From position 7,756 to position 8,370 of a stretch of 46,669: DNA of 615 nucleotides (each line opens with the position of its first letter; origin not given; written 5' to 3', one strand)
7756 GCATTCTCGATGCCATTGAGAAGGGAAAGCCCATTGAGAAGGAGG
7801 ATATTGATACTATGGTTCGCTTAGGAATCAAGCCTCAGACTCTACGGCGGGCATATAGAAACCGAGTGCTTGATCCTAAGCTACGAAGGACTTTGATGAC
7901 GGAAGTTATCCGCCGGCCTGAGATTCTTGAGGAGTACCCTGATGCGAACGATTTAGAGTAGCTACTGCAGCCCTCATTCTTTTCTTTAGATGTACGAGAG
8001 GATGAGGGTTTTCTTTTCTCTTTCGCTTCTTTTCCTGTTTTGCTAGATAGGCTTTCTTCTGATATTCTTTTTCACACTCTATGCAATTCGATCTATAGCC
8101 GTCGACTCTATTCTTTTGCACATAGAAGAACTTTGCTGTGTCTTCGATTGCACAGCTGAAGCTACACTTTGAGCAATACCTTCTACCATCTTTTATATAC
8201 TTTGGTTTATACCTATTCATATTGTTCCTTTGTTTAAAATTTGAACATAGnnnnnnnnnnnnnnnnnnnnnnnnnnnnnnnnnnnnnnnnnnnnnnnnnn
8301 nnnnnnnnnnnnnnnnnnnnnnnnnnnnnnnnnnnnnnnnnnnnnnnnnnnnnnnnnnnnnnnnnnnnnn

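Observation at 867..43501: Genome-wide 23-bp palindromic element at gene boundaries (16 strong copies plus 1 degenerate) with no assigned binding factor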

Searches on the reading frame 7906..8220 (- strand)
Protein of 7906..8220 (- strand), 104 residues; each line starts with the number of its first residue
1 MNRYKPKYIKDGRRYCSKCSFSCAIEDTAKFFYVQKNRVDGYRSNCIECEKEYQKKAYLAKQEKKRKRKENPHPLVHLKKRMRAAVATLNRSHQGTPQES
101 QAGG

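Call 47: search_protein_families(library=pfam, max_evalue=0.01, proteins=[window:7906-8220:-])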
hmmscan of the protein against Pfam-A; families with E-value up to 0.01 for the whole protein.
window:7906-8220:- (104 aa): 0 families

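Call 75: search_protein_families(library=phrogs, max_evalue=0.01, proteins=[window:7906-8220:-])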
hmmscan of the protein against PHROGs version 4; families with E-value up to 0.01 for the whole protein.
window:7906-8220:- (104 aa): 7 families
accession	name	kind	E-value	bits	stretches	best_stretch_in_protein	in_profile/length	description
phrog_1035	-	DNA, RNA and nucleotide metabolism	4.4e-05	24.5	1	14-87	61-138/271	endonuclease VII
phrog_5558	-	moron, auxiliary metabolic gene and host takeover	5.9e-05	24.3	1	15-69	10-60/130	Lar-like restriction alleviation protein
phrog_30859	-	unknown function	0.00026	22.7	1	15-88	4-72/117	-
phrog_2633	-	DNA, RNA and nucleotide metabolism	0.00085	20.5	1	13-68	10-65/142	endonuclease VII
phrog_2340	-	DNA, RNA and nucleotide metabolism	0.00086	20.5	1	13-72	8-71/171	endonuclease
phrog_2255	-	DNA, RNA and nucleotide metabolism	0.0017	18.9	1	14-69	54-104/211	HNH endonuclease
phrog_6611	-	unknown function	0.0041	18.3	1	13-55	141-179/180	-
